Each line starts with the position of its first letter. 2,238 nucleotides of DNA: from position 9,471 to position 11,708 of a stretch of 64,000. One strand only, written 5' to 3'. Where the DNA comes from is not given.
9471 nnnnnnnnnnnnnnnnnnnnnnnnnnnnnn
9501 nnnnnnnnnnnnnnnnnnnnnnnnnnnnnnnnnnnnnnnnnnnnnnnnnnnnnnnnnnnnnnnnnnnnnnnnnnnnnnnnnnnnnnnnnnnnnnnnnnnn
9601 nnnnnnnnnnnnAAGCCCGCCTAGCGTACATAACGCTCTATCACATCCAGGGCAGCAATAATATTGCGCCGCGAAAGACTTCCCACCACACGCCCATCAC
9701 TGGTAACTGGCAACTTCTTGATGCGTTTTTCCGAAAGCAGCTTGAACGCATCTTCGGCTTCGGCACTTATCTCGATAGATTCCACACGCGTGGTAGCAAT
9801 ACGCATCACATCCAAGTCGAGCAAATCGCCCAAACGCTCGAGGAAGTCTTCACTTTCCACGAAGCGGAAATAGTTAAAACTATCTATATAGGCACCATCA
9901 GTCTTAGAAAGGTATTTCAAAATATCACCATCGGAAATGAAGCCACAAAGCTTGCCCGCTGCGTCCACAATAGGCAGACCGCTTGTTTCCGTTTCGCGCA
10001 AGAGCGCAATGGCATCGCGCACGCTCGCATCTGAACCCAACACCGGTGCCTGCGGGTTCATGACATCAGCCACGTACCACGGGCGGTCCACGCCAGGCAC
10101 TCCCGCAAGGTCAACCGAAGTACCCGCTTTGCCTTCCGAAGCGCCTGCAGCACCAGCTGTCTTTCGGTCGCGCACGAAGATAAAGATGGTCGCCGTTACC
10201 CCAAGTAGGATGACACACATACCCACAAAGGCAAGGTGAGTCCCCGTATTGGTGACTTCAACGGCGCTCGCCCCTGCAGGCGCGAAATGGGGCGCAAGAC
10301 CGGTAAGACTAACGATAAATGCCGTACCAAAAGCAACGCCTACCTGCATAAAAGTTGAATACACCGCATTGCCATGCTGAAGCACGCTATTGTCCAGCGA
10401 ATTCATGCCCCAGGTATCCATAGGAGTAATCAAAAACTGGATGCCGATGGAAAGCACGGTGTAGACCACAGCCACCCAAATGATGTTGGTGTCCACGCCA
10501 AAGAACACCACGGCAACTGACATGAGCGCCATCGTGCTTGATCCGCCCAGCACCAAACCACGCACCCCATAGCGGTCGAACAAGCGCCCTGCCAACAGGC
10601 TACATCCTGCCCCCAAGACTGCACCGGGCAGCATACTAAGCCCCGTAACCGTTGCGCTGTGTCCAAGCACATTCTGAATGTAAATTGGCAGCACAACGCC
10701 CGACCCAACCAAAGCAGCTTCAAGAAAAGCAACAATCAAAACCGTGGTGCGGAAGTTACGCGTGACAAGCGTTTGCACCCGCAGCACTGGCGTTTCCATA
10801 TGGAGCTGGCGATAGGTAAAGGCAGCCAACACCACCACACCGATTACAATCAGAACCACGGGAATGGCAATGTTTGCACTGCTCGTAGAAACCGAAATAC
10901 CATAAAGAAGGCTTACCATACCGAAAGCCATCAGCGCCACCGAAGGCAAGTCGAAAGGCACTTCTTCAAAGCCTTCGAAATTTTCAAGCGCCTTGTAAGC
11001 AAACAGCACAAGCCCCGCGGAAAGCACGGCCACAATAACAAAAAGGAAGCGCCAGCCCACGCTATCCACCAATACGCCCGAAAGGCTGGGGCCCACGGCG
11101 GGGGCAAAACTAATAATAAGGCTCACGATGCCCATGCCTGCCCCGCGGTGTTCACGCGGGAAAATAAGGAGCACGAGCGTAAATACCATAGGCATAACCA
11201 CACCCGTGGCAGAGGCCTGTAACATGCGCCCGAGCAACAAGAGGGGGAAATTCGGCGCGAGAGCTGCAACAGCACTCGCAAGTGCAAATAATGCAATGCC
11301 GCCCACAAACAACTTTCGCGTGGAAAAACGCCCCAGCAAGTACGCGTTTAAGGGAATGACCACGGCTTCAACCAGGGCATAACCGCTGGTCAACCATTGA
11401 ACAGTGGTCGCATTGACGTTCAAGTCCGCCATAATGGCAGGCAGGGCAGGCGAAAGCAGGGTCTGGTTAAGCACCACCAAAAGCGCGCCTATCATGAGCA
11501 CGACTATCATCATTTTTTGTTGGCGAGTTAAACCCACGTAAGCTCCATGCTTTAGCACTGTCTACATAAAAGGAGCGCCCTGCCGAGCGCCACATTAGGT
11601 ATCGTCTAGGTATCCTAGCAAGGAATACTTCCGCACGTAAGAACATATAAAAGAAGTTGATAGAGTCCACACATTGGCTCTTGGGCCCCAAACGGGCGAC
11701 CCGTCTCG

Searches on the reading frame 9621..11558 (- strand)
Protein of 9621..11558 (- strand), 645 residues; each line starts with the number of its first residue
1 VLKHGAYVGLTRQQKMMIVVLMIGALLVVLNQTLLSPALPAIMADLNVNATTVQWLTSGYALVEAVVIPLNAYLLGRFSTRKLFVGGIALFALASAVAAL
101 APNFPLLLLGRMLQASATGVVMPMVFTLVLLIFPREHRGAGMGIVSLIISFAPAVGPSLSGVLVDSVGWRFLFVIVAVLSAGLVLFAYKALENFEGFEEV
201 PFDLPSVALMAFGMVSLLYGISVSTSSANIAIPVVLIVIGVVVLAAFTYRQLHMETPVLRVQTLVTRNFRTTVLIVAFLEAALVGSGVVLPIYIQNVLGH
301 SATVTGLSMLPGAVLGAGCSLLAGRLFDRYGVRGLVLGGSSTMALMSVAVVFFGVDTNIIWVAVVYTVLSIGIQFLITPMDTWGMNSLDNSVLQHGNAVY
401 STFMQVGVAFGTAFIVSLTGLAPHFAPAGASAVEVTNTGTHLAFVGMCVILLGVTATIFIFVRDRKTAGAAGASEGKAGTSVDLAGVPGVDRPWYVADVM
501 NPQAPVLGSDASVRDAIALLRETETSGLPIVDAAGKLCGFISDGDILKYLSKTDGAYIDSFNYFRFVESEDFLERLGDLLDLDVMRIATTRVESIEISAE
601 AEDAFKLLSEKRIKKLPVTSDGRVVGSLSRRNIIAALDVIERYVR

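Call 87: search_protein_families(library=pfam, proteins=[window:9621-11558:-], max_evalue=0.0001)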
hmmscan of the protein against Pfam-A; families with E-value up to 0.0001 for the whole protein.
window:9621-11558:- (645 aa): 2 families
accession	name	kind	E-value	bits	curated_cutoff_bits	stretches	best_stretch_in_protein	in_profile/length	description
PF07690.21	MFS_1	-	1.1e-50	172.9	33.4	1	21-412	1-347/347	Major Facilitator Superfamily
PF00571.33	CBS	-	1e-23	83.8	24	2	496-551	1-56/57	CBS domain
